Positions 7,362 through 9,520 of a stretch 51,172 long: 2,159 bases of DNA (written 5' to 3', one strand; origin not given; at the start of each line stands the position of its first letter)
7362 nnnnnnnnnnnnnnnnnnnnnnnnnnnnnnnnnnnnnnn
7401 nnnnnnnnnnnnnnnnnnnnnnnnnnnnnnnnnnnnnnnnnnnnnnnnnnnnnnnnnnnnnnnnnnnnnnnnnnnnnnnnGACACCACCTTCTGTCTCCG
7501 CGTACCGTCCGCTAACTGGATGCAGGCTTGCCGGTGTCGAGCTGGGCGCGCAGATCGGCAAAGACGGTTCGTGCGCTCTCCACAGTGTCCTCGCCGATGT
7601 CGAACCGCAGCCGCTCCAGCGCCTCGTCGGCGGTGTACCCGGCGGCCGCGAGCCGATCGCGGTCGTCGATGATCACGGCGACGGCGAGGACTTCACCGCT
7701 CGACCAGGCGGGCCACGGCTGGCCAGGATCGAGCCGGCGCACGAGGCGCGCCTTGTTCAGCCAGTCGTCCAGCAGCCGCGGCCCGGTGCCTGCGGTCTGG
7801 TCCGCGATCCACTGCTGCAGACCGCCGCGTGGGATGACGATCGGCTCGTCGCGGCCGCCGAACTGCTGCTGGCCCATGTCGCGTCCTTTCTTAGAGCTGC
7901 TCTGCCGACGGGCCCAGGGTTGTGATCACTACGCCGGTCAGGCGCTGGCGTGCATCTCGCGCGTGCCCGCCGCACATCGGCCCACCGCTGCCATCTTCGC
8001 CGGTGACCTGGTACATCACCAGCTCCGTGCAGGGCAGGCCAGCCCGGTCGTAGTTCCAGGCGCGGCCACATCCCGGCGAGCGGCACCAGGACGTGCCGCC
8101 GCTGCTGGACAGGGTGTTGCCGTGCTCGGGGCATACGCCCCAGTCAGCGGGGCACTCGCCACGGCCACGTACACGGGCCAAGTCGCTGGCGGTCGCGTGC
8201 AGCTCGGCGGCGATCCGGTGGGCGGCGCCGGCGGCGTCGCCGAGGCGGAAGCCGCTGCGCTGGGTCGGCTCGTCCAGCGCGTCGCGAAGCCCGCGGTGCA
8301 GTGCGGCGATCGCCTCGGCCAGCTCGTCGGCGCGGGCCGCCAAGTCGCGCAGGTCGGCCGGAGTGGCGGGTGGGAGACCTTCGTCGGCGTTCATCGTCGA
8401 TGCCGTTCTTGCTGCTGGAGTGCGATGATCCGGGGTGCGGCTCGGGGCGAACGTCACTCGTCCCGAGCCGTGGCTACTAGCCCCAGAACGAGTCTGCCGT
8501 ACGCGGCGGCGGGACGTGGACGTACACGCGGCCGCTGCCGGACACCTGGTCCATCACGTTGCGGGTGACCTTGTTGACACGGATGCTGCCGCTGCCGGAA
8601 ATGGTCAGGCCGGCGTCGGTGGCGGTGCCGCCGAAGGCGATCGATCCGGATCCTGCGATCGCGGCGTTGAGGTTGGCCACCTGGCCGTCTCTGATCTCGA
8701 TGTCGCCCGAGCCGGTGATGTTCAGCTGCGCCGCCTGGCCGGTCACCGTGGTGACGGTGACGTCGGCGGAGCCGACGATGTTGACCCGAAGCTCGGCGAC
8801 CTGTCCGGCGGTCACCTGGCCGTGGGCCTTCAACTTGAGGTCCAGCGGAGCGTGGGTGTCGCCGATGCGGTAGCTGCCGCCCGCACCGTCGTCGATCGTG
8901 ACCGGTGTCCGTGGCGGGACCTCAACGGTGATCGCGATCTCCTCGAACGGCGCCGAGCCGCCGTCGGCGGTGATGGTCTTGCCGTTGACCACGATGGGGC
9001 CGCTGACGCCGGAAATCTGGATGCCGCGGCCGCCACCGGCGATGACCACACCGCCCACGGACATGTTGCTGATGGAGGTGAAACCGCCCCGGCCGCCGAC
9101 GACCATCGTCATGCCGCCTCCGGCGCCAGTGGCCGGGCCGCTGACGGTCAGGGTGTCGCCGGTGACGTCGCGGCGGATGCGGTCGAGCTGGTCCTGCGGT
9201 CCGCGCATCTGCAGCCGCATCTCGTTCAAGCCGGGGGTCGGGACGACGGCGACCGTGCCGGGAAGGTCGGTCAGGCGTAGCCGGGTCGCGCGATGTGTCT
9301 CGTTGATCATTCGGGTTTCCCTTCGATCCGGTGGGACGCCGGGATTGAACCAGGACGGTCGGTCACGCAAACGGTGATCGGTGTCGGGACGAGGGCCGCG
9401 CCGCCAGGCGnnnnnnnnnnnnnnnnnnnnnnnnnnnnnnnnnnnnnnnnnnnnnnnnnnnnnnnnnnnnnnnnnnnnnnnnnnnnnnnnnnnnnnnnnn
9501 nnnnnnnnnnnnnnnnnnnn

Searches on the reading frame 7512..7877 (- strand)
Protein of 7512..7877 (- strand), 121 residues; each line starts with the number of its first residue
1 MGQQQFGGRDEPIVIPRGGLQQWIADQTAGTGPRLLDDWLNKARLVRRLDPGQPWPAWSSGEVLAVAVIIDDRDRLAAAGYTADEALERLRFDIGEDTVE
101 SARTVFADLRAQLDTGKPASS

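Call 3: search_protein_families(library=pfam, proteins=[window:7512-7877:-], max_evalue=0.1)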
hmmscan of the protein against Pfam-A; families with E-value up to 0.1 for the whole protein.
window:7512-7877:- (121 aa): 0 families

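Call 15: search_protein_families(library=ncbifam, proteins=[window:7512-7877:-], max_evalue=0.1)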
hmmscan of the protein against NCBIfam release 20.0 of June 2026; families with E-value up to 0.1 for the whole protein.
window:7512-7877:- (121 aa): 0 families

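Call 56: search_protein_families(library=padloc, proteins=[window:7512-7877:-], max_evalue=0.01)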
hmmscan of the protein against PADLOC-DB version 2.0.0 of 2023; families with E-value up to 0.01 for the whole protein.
window:7512-7877:- (121 aa): 0 families

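Call 57: search_protein_families(library=phrogs, proteins=[window:7512-7877:-], max_evalue=0.01)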
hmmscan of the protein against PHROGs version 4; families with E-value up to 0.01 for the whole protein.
window:7512-7877:- (121 aa): 1 family
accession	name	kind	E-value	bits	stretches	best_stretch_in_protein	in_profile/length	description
phrog_22116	-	unknown function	0.00014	22.7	1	43-100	10-60/74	-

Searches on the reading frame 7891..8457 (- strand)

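Call 3: search_protein_families(library=pfam, proteins=[window:7891-8457:-], max_evalue=0.1)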
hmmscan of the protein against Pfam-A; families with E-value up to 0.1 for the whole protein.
window:7891-8457:- (188 aa): 0 families

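Call 56: search_protein_families(library=padloc, proteins=[window:7891-8457:-], max_evalue=0.01)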
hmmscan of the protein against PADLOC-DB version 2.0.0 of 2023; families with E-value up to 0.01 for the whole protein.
window:7891-8457:- (188 aa): 1 family
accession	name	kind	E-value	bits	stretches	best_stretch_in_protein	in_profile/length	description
PDLC01124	Cas2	-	0.0036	15.8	1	57-104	20-71/93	Cas2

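Call 57: search_protein_families(library=phrogs, proteins=[window:7891-8457:-], max_evalue=0.01)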
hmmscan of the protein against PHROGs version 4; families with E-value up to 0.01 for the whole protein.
window:7891-8457:- (188 aa): 0 families

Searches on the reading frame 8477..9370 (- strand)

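Call 8: search_protein_families(library=pfam, proteins=[window:8477-9370:-], max_evalue=0.01)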
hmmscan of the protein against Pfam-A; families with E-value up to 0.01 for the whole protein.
window:8477-9370:- (297 aa): 1 family
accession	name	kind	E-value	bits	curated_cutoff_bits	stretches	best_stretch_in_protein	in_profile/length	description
PF10988.14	DUF2807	-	2e-12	47.7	24.2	1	191-285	86-178/181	Putative auto-transporter adhesin, head GIN domain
